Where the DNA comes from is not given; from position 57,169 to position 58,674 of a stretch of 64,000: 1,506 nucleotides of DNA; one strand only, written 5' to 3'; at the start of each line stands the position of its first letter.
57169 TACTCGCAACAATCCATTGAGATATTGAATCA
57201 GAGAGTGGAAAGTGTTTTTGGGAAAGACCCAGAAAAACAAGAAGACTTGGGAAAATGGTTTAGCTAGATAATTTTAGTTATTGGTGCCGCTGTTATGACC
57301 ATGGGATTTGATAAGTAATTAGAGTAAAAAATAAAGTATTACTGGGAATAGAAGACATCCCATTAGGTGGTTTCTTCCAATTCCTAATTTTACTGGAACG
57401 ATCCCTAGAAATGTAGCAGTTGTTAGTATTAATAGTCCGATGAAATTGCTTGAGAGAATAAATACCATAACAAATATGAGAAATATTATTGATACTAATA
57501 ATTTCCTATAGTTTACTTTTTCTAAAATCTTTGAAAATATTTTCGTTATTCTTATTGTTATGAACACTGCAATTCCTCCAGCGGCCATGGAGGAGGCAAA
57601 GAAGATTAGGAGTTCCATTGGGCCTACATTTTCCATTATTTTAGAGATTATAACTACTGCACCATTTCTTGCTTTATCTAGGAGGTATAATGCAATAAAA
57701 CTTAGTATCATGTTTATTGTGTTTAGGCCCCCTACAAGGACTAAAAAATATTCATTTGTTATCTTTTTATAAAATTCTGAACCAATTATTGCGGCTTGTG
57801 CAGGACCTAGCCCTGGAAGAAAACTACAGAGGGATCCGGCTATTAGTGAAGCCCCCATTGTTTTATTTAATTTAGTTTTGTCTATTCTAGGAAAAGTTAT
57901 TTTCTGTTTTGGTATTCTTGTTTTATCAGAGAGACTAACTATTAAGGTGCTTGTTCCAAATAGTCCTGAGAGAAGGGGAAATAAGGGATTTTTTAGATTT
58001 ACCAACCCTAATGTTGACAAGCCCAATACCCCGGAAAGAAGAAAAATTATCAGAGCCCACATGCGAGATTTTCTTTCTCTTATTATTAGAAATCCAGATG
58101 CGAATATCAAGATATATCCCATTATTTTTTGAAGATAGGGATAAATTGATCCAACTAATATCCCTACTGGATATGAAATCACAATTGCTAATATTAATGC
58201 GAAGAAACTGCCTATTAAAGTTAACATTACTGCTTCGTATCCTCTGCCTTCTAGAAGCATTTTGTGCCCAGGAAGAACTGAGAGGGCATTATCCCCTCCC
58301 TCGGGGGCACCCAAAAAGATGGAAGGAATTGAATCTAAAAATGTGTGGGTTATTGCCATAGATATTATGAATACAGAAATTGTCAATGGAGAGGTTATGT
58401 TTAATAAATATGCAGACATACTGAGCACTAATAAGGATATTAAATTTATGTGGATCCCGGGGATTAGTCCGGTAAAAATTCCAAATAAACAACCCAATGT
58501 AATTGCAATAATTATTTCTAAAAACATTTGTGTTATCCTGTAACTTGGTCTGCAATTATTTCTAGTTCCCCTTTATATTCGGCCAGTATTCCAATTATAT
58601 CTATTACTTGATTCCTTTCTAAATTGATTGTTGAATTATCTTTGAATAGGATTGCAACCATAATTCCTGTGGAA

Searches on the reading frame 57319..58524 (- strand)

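Call 75: search_protein_families(library=pfam, proteins=[window:57319-58524:-], max_evalue=0.00001)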
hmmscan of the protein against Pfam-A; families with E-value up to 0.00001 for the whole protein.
window:57319-58524:- (401 aa): 1 family
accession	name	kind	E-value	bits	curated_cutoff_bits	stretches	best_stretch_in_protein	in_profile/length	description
PF01970.21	TctA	-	3.1e-55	188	28.9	1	5-388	1-422/423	Tripartite tricarboxylate transporter TctA family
